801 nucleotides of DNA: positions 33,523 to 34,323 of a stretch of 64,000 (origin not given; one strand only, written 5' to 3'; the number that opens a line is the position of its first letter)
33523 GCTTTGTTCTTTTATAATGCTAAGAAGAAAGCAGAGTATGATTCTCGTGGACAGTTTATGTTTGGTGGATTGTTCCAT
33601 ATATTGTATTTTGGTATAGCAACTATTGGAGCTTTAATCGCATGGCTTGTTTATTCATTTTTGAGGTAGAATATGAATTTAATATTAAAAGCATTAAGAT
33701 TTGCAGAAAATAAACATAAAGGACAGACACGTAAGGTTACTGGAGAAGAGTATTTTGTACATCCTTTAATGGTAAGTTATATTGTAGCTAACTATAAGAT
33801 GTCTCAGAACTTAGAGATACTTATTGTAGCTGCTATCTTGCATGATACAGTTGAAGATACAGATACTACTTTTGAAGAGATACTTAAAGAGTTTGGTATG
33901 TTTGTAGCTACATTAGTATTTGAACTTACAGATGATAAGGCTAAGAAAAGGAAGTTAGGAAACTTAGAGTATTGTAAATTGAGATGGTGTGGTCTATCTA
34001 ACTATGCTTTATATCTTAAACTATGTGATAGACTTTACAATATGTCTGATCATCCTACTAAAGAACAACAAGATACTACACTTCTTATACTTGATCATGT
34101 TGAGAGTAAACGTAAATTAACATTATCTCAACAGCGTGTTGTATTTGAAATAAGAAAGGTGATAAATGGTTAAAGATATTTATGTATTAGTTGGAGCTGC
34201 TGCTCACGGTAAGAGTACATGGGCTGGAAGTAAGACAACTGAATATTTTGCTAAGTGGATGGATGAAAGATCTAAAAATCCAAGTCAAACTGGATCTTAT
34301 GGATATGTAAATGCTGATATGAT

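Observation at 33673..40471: RNA damage-reversal cluster: alarmone hydrolase, Pnk kinase, HAD and PPP phosphatases, Rnl2-type ligase with extra N-terminal domain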

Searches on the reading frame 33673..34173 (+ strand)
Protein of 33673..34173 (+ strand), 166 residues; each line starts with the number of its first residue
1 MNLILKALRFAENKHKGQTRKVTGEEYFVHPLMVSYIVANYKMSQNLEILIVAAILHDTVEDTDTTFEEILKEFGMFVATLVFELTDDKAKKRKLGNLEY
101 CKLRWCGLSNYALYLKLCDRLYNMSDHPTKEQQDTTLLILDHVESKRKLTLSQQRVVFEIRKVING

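Call 3: search_protein_families(library=pfam, proteins=[window:33673-34173:+], max_evalue=0.01)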
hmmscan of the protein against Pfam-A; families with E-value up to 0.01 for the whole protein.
window:33673-34173:+ (166 aa): 2 families
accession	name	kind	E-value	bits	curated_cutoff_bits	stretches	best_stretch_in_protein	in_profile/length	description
PF13328.12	HD_4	-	6.3e-16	58.9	27.2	1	7-132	1-135/156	HD domain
PF01966.28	HD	-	4.7e-08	33.8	22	1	27-124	1-116/116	HD domain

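Call 6: search_protein_families(library=ncbifam, proteins=[window:33673-34173:+], max_evalue=0.01)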
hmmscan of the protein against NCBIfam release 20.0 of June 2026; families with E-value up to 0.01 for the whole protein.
window:33673-34173:+ (166 aa): 2 families
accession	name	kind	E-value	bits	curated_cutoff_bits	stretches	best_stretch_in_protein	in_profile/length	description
TIGR00691.1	spoT_relA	subfamily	7.9e-25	87.3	499.2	1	7-125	1-120/687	RelA/SpoT family protein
NF008303.0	PRK11092.1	equivalog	3.1e-15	55.4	947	1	5-124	24-144/702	bifunctional GTP diphosphokinase/guanosine-3',5'-bis pyrophosphate 3'-pyrophosphohydrolase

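Call 7: search_protein_families(library=phrogs, proteins=[window:33673-34173:+], max_evalue=0.001)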
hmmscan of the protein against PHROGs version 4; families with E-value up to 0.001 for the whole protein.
window:33673-34173:+ (166 aa): 3 families
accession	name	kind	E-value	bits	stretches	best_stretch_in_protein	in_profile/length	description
phrog_990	-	other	5.4e-29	102.6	1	2-126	153-268/374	metal-dependent phosphohydrolase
phrog_32047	-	other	1.6e-11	45.1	1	3-79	23-99/301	phosphohydrolase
phrog_15275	-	unknown function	2.4e-09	38.2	1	5-128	31-152/223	-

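Call 18: search_solved_structures(query=window:33673-34173:+, max_evalue=1, show_alignments=2)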
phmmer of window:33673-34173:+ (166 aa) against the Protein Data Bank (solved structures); distinct sequences matched with E-value up to 1: 26.
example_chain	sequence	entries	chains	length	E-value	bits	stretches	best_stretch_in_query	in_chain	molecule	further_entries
3nr1_A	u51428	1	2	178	2.8e-17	65.9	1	4-126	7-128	HD domain-containing protein 3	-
5vxa_A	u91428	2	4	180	2.8e-16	62.7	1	4-126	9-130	Guanosine-3',5'-bis(diphosphate) 3'-pyrophosphohydrolase MESH1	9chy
7qps_A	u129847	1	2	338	2.1e-14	56.6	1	4-125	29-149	ACT domain protein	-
3nqw_A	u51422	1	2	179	2.1e-14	56.6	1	5-127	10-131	CG11900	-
7qpr_A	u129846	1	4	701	7.4e-14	54.8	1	4-125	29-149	ACT domain protein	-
4yf1_A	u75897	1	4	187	1.2e-13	54.1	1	6-122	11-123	Lmo0812 protein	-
7ohg_A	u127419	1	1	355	2.1e-12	50.1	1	5-125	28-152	Guanosine-3',5'-bis(Diphosphate) 3'-pyrophosphohydrolase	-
6s2t_A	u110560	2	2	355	2.1e-12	50.1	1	5-125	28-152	(P)ppGpp synthetase I, SpoT/RelA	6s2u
6s2v_A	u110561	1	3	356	2.1e-12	50.1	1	5-125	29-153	(P)ppGpp synthetase I, SpoT/RelA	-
8acu_A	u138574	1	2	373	4e-12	49.2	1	4-126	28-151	GTP pyrophosphokinase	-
5xnx_A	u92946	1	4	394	6.6e-12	48.5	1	3-125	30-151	Bifunctional (p)ppGpp synthase/hydrolase RelA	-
6yxa_A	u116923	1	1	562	8.8e-12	48.1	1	4-126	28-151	GTP pyrophosphokinase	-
8fr8_I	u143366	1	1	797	2e-11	46.9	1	2-125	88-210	GTP pyrophosphokinase RelA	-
6yvc_A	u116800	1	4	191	2.1e-11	46.9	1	7-135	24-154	Bifunctional (P)ppGpp synthetase/guanosine-3',5'-bis(Diphosphate) 3'-pyrophosphohydrolase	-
6z3n_AAA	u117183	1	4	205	2.6e-11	46.6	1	7-135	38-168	Hydrolase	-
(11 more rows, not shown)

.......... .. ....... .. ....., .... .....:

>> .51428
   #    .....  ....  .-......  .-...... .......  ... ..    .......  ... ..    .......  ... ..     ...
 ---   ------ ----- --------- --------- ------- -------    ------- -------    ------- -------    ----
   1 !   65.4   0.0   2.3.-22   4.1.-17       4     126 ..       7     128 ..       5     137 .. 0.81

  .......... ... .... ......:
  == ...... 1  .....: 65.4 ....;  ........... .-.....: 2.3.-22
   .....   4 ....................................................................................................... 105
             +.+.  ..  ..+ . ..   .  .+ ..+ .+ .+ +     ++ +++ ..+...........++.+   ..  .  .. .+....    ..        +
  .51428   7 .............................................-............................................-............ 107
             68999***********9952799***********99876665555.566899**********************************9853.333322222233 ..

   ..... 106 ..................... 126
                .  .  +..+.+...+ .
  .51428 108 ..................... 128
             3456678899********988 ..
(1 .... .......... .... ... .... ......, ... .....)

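Call 90: search_protein_families(library=padloc, proteins=[window:33673-34173:+], max_evalue=0.001)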
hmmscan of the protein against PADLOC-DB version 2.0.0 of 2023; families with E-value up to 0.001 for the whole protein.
window:33673-34173:+ (166 aa): 0 families

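Call 93: find_related_loci(query=A6, collection=viral_contigs, flank=6000)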
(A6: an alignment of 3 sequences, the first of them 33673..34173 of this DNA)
Query A6 (166 aa) in viral_contigs; peptide patterns used: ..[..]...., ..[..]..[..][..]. (x = any residue, [..] = any of these).
600 stretches matched a pattern (row limit reached: there are more); 480 encode a relative of the query (tblastn E <= 1e-3); the best 80 are kept; 80 distinct loci.
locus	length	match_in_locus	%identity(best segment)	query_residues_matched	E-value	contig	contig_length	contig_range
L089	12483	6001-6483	46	1-160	3e-46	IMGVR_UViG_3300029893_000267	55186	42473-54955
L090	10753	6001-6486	53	3-164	2e-57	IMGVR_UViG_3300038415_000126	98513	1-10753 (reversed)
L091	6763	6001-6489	43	6-161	4e-36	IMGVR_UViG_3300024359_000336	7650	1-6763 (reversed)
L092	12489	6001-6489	43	6-161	4e-36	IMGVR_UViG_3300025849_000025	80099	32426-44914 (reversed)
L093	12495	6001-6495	43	5-164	1e-35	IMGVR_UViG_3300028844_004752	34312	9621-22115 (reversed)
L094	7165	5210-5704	43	5-164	1e-35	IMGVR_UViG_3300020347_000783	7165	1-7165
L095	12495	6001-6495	43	5-164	1e-35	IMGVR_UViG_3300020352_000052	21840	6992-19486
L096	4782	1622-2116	42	5-164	2e-35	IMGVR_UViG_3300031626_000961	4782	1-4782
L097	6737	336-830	42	5-164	8e-35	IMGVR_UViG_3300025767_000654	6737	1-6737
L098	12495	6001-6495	43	5-164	6e-35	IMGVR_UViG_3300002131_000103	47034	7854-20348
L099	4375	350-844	42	5-164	5e-35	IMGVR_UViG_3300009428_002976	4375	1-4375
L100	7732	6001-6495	42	5-164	1e-34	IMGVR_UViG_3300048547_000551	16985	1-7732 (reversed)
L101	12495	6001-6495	43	5-164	1e-34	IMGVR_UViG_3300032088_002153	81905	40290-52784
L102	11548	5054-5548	43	5-164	1e-34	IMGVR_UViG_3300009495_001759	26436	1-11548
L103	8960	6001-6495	42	5-164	1e-34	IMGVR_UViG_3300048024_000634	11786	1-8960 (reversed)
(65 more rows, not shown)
